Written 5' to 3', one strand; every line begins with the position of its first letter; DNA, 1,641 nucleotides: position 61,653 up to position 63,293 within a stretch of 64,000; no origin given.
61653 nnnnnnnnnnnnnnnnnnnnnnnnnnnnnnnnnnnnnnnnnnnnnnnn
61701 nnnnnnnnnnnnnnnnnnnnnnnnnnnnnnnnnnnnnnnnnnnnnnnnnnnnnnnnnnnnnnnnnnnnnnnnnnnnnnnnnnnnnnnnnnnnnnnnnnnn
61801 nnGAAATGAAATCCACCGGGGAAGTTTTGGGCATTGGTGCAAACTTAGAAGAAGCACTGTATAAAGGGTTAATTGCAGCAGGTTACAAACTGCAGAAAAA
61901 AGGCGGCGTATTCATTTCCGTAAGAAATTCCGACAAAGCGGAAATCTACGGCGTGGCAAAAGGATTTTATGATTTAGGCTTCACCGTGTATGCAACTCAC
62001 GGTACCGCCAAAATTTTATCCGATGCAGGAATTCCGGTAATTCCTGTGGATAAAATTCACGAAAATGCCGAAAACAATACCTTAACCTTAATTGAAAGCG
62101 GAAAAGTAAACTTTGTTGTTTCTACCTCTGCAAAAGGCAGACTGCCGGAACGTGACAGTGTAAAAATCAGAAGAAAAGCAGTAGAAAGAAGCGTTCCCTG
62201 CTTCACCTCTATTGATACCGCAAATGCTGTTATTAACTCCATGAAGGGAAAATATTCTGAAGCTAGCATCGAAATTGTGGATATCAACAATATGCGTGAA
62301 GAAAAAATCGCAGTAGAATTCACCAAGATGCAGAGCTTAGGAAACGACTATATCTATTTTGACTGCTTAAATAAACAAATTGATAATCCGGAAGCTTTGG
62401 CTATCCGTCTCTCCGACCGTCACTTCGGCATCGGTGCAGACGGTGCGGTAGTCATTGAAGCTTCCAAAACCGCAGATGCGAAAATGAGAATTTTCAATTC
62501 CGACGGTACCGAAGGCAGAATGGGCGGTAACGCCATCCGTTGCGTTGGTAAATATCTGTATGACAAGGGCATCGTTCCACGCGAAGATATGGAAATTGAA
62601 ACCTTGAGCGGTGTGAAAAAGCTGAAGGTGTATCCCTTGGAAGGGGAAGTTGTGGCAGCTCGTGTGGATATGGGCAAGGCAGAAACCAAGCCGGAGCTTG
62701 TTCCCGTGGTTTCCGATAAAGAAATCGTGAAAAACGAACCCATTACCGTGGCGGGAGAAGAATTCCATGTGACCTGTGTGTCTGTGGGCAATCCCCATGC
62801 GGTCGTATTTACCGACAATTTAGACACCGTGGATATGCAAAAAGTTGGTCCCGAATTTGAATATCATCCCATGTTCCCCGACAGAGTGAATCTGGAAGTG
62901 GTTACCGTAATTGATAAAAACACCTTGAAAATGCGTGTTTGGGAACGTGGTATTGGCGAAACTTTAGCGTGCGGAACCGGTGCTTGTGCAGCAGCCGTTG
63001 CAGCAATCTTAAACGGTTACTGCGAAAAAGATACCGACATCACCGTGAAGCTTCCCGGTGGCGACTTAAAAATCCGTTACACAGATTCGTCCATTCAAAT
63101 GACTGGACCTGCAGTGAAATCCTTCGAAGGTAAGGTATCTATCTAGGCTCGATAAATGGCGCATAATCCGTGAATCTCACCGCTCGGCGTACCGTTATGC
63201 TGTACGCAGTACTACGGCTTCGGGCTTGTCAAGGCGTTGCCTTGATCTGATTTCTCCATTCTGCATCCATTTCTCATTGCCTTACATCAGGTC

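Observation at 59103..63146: In-frame fusion of a complete CarB to a DapF-like domain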

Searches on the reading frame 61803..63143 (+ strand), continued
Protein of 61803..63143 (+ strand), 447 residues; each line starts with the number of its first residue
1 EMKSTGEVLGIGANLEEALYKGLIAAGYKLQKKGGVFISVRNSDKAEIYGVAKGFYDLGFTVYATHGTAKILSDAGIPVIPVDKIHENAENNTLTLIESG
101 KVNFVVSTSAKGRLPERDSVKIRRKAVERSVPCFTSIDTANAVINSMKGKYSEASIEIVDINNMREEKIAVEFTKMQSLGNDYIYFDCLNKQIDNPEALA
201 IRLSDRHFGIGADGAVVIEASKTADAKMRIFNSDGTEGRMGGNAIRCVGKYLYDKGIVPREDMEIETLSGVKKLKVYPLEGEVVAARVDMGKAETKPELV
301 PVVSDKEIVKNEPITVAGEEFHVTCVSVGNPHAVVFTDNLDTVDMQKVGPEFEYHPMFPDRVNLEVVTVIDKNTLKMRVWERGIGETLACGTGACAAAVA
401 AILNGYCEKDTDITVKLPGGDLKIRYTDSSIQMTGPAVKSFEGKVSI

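Call 62: search_protein_families(library=ncbifam, proteins=[L083:9000-10196:+], max_evalue=1e-20)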
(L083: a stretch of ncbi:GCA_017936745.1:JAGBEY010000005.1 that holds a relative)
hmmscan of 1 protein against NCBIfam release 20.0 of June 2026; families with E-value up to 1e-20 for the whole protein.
L083:9000-10196:+ (399 aa): 52 families (the best 25 are shown)
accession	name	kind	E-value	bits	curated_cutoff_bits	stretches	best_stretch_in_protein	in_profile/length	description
NF041091.1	asp_aminotase_Arch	equivalog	8.3e-129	429.7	550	1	11-394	6-375/376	aspartate aminotransferase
NF004769.0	PRK06107.1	equivalog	6.1e-124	413.8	617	1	12-397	13-401/402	aspartate transaminase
NF005816.0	PRK07682.1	equivalog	5.5e-95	318.3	620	1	28-396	25-385/390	aminotransferase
NF005817.0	PRK07683.1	equivalog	6.6e-94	314.8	575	1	23-396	19-383/387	aminotransferase A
NF004975.0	PRK06348.1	equivalog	6.4e-88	295.3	549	1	28-392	25-381/384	pyridoxal phosphate-dependent aminotransferase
NF041364.1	GntC_guanitoxin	equivalog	3e-82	276.4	415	1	37-393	3-356/356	guanitoxin biosynthesis PLP-dependent (S)-gamma-hydroxy-L-arginine cyclodehydratase GntC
NF005588.0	PRK07309.1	equivalog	3.3e-82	276.5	576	1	37-396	35-388/391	pyridoxal phosphate-dependent aminotransferase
NF006230.0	PRK08363.1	equivalog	2.2e-80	270.4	534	1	27-395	25-393/398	alanine aminotransferase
NF006229.0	PRK08361.1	equivalog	6.3e-78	262.5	624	1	26-394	29-388/391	aspartate aminotransferase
NF005601.0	PRK07337.1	equivalog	5.4e-74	249.6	496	1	7-394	10-392/394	pyridoxal phosphate-dependent aminotransferase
NF004770.0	PRK06108.1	subfamily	3.6e-73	246.7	422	1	33-395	37-393/396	pyridoxal phosphate-dependent aminotransferase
NF005744.0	PRK07568.1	subfamily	1.4e-70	238.1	389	1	4-390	2-386/398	pyridoxal phosphate-dependent aminotransferase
NF005855.0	PRK07777.1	equivalog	5.5e-70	236.7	553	1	28-376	24-370/391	pyridoxal phosphate-dependent aminotransferase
NF006514.0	PRK08960.1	equivalog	4.6e-67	226.5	554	1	8-395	8-386/388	pyridoxal phosphate-dependent aminotransferase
NF006756.0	PRK09276.1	subfamily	1.6e-66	224.8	507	1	19-392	18-384/387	LL-diaminopimelate aminotransferase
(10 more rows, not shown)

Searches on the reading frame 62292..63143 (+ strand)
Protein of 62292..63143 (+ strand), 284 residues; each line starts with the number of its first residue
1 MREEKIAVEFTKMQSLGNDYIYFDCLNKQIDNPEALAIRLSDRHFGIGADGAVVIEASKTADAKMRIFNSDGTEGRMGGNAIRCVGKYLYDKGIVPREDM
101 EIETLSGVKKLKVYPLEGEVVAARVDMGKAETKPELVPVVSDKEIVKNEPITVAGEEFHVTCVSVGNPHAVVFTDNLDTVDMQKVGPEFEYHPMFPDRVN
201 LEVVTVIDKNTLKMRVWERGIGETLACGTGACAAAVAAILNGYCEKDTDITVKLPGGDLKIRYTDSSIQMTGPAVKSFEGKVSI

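Call 4: search_protein_families(library=ncbifam, proteins=[window:62292-63143:+])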
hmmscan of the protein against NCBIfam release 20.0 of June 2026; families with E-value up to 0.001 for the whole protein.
window:62292-63143:+ (284 aa): 2 families
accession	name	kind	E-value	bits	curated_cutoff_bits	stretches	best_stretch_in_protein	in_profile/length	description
TIGR00652.1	DapF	equivalog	4.3e-85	285.4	114.65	1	9-282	2-268/270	diaminopimelate epimerase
NF038284.1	bifunc_DapF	exception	7.5e-33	113.9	350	1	49-258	43-237/254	bifunctional diaminopimelate epimerase/glutamate racemase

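Call 6: search_solved_structures(query=window:62292-63143:+, show_alignments=3)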
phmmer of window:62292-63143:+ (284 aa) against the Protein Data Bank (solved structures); distinct sequences matched with E-value up to 0.001: 17.
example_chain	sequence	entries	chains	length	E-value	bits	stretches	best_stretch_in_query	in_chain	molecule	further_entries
2otn_A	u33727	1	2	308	2.2e-68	234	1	9-275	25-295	Diaminopimelate epimerase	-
9mro_A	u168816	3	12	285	4.2e-68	233.1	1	7-282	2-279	Diaminopimelate epimerase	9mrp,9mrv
8qzy_A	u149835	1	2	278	2.3e-60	207.7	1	7-283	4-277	Diaminopimelate epimerase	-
3ejx_A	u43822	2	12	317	8.1e-57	196.1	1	5-281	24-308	Diaminopimelate epimerase, chloroplastic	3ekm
5ha4_A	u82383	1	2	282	1e-55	192.5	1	7-283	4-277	Diaminopimelate epimerase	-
6d13_A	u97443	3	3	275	5.5e-51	176.9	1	8-282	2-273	Diaminopimelate epimerase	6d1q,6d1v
5ygu_A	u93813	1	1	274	8.7e-51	176.3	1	9-282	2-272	Diaminopimelate epimerase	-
4ijz_A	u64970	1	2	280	9.4e-51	176.2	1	9-282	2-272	Diaminopimelate epimerase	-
4ik0_A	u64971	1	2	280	3.8e-50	174.2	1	9-281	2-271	Diaminopimelate epimerase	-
2q9h_A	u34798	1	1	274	1.3e-49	172.4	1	9-283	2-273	Diaminopimelate epimerase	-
6vck_A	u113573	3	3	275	1.6e-49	172.2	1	8-281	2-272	Diaminopimelate epimerase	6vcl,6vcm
1bwz_A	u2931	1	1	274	1.6e-49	172.1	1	9-283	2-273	PROTEIN (DIAMINOPIMELATE EPIMERASE)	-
1gqz_A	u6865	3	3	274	3.4e-49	171.1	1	9-283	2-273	DIAMINOPIMELATE EPIMERASE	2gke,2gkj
2q9j_A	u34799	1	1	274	8.5e-48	166.5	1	9-283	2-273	Diaminopimelate epimerase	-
7vdy_A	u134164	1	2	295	3.7e-37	131.6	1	8-280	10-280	O-ureido-serine racemase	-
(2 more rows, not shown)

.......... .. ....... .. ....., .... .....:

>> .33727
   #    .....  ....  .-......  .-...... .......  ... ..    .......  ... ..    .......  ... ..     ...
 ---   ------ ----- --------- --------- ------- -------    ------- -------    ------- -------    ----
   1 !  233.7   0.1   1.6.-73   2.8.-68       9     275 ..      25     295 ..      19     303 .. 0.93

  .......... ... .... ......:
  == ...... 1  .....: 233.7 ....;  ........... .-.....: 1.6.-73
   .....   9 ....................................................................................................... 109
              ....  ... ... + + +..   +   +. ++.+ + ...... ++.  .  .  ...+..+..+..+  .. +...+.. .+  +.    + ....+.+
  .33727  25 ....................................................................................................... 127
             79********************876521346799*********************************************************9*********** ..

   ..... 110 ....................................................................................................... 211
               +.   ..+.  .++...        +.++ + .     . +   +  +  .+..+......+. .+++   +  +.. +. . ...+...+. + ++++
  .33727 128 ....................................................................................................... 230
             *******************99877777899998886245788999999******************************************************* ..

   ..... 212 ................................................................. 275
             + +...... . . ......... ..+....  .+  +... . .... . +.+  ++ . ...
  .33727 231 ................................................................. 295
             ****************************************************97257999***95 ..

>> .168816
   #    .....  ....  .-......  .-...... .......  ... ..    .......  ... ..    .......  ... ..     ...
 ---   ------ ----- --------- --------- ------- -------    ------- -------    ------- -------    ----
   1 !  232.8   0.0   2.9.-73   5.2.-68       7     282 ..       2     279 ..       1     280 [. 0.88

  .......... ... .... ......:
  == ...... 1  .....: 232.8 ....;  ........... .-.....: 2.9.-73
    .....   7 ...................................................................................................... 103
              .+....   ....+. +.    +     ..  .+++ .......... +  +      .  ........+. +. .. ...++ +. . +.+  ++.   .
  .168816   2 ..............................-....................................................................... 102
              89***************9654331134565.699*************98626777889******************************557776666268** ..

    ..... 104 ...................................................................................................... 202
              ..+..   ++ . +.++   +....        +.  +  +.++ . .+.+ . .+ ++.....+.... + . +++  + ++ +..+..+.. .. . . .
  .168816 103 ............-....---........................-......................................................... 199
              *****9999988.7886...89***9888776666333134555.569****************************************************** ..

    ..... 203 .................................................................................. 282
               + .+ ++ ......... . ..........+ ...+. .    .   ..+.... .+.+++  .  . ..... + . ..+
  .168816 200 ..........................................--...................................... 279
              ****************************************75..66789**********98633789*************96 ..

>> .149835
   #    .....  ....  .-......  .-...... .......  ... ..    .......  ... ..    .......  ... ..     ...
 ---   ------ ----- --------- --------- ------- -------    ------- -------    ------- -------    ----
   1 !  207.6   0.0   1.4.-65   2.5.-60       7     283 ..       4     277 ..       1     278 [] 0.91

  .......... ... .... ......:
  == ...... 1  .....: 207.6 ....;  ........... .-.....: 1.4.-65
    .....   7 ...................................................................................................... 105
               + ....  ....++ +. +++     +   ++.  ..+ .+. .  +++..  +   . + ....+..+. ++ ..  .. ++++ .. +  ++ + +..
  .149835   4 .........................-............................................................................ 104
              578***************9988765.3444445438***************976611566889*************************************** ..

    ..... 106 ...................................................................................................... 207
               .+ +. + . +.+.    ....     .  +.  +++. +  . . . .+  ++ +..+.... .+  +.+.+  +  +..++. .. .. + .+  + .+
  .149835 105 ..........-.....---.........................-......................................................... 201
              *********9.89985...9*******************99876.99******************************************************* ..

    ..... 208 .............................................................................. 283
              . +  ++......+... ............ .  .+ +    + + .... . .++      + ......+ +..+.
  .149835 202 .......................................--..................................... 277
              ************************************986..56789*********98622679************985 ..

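Call 55: search_protein_representatives(protein=window:62310-63143:+)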
Query: 278 residues. Proteins with E-value up to 0.001 (for the whole library): 22411; up to 1e-10: 14412; up to 1e-30: 3876. The best 150 are listed.
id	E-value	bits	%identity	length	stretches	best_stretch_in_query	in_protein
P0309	1.0e-104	366.3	59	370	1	4-278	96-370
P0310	1.5e-95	336.2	54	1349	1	3-278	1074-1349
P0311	6.7e-92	324.3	51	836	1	2-277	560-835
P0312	4.7e-88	311.6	53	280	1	2-276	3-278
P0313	7.9e-87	307.6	49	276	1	3-277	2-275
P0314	1.2e-86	307.0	51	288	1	2-276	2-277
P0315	3.1e-86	305.7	48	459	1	2-276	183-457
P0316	1.5e-85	303.5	52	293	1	2-275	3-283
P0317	8.2e-85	301.0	51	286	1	3-277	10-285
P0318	7.8e-84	297.8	51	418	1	3-278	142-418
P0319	2.2e-83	296.3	50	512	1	3-276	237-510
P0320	1.4e-82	293.7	52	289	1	2-275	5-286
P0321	2.8e-82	292.7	49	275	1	3-275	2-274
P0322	3.8e-82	292.3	49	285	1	3-277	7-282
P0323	5.1e-82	291.9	50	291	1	2-277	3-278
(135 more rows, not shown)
